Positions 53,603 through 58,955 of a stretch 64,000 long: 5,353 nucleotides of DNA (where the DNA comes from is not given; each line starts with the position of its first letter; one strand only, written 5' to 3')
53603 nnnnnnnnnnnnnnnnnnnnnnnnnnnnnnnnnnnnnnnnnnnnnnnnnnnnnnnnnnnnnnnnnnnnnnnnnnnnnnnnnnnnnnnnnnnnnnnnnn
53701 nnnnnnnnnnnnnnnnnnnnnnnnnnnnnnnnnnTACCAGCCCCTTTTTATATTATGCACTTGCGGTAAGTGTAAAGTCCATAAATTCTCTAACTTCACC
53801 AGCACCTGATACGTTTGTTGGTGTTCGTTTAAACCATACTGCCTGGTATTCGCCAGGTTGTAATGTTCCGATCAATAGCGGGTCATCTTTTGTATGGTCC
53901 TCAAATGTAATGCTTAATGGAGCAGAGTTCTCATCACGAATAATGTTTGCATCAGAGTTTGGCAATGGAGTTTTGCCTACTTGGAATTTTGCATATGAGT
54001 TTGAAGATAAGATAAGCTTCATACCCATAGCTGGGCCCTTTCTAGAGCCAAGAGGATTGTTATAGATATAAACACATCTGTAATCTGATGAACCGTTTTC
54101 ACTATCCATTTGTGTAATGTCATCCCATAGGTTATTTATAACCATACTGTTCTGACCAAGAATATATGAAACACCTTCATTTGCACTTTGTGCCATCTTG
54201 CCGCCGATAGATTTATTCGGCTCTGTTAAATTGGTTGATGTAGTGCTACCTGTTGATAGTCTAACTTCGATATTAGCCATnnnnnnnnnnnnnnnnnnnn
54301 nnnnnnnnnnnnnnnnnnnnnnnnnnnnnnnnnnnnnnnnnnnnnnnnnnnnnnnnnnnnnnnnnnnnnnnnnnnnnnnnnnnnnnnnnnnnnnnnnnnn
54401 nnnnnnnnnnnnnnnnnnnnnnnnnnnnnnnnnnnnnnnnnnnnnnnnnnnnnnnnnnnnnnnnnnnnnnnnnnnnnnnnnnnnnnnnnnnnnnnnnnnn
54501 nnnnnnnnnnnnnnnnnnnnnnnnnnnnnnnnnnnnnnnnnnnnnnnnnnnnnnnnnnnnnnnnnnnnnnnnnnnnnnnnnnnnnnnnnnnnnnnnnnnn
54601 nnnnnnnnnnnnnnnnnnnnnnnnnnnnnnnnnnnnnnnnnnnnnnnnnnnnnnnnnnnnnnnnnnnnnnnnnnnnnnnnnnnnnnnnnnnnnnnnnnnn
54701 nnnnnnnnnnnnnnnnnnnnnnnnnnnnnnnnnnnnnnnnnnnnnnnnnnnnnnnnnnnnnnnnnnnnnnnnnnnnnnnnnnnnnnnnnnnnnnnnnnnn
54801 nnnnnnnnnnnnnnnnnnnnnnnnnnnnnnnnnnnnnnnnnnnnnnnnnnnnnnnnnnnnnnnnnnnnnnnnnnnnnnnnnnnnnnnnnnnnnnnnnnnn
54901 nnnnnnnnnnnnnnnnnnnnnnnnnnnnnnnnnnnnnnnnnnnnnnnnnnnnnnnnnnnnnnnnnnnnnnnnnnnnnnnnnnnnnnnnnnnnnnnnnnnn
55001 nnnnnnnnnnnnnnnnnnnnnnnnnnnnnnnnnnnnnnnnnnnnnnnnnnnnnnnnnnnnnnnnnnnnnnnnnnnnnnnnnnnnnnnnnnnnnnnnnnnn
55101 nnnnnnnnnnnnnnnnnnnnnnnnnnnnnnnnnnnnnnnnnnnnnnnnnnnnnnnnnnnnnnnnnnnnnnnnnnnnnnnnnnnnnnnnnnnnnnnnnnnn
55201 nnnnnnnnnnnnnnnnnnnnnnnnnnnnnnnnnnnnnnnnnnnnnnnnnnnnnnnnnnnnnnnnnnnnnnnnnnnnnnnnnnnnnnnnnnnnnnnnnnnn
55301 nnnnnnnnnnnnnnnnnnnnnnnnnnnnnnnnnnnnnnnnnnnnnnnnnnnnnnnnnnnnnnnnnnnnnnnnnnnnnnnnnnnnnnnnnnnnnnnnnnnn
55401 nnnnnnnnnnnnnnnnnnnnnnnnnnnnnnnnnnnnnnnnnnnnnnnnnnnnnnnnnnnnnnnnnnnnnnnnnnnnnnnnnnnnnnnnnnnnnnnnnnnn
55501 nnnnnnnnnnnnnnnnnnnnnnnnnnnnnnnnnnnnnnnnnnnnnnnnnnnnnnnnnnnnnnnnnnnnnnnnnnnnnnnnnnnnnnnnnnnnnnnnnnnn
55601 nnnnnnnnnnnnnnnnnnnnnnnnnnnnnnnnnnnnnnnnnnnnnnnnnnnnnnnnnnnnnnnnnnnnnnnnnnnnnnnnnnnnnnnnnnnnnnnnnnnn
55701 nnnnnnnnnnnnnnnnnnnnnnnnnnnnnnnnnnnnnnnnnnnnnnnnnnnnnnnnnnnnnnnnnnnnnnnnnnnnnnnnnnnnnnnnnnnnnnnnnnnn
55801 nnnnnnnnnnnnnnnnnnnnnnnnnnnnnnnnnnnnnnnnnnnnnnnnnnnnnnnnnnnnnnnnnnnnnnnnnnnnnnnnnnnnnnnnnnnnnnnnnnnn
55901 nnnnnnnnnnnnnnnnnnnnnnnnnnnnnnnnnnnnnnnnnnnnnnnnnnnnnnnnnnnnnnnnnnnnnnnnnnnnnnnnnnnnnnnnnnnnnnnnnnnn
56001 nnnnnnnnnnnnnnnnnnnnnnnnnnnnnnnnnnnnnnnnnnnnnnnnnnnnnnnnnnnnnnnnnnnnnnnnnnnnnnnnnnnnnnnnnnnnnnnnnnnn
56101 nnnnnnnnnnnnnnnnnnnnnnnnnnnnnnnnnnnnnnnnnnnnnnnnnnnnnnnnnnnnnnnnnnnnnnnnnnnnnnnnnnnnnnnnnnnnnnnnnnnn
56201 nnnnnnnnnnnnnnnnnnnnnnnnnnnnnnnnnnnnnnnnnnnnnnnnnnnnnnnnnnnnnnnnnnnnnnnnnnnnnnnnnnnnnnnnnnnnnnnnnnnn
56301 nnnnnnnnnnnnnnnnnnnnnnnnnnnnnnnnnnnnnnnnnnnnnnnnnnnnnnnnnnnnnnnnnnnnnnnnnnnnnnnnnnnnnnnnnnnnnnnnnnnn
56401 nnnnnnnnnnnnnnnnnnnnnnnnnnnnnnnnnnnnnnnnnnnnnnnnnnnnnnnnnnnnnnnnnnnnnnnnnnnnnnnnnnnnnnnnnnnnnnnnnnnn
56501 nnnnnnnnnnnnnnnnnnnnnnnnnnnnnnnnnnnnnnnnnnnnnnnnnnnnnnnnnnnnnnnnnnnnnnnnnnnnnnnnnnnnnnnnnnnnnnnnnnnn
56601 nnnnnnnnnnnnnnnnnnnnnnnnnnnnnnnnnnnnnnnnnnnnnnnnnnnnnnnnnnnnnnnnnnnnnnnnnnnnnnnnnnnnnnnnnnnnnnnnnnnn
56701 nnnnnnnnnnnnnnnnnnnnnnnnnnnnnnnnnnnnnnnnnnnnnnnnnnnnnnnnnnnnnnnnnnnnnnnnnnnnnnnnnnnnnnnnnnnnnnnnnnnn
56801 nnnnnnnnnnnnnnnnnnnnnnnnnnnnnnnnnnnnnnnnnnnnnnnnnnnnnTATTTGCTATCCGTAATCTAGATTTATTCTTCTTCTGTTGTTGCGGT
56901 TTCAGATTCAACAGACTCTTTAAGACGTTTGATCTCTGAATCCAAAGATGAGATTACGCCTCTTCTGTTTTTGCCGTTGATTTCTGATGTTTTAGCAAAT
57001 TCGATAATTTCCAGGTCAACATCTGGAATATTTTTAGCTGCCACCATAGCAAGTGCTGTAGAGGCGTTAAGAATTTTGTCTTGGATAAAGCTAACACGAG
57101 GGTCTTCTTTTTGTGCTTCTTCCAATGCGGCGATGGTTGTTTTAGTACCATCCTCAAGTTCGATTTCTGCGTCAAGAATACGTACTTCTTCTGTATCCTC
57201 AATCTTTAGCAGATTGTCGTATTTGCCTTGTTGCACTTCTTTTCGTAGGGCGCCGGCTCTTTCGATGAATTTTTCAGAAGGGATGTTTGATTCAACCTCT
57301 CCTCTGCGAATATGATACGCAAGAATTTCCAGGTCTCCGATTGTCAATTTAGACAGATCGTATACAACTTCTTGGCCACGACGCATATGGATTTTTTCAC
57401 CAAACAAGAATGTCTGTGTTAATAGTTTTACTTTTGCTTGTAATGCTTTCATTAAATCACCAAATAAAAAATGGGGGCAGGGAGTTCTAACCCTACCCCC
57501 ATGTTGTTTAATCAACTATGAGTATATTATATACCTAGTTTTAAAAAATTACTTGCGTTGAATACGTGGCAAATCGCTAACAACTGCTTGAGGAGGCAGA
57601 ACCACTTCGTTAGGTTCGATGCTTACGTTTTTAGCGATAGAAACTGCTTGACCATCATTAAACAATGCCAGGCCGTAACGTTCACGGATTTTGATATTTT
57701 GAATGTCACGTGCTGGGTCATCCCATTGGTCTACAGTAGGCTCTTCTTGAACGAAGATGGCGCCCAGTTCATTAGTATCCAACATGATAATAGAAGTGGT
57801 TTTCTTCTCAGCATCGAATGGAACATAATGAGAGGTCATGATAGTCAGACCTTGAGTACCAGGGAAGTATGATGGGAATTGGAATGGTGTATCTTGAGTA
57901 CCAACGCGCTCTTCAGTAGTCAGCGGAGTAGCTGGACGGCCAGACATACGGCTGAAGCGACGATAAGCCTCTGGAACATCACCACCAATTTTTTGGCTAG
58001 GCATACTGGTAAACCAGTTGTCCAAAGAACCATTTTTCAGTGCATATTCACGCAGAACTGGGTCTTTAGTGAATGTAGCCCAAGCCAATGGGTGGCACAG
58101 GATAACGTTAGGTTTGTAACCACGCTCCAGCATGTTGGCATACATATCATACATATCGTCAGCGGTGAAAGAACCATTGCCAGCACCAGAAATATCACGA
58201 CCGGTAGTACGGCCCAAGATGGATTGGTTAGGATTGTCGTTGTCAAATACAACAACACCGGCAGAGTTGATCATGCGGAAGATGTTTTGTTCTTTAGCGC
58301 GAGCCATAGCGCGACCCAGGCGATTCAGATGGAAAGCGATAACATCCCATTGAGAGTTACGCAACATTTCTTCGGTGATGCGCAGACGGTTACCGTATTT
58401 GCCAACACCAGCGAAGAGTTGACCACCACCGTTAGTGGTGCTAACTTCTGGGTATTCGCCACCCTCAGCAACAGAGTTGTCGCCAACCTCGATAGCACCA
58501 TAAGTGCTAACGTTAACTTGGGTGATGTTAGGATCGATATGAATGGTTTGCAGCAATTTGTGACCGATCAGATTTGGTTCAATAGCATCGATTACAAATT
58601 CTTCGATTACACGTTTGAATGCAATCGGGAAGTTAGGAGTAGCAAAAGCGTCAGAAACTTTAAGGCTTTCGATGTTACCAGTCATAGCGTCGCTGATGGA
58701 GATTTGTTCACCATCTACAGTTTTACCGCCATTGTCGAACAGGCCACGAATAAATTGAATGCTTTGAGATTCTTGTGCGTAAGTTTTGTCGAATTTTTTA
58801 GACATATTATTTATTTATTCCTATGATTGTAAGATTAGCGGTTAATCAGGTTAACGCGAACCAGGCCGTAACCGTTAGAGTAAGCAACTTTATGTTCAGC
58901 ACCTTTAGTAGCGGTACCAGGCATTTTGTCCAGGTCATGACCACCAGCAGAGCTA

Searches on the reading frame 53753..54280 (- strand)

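Call 65: search_protein_families(library=phrogs, proteins=[window:53753-54280:-], max_evalue=0.001)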
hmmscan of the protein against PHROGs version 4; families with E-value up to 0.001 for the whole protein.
window:53753-54280:- (175 aa): 1 family
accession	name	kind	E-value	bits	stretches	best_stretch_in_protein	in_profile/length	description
phrog_13135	-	unknown function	2.8e-06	28.5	1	46-157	46-164/182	-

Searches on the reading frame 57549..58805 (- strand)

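Call 65: search_protein_families(library=phrogs, proteins=[window:57549-58805:-], max_evalue=0.001)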
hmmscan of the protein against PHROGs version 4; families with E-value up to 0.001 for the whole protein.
window:57549-58805:- (418 aa): 6 families
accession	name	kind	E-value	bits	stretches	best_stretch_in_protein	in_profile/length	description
phrog_3922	-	head and packaging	3.9e-29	103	1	38-392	60-360/362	major head protein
phrog_1650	-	head and packaging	5.6e-14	53.1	1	67-261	29-216/300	major head protein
phrog_10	-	head and packaging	1.4e-11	45.1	1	109-245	414-538/752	major head protein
phrog_133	-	head and packaging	4.5e-07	29.9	1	111-193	434-519/668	head maturation protease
phrog_1357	-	head and packaging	0.00061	19.8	0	134-224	110-192/356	major head protein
phrog_544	-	head and packaging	0.00065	20.2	0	101-248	53-182/282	major head protein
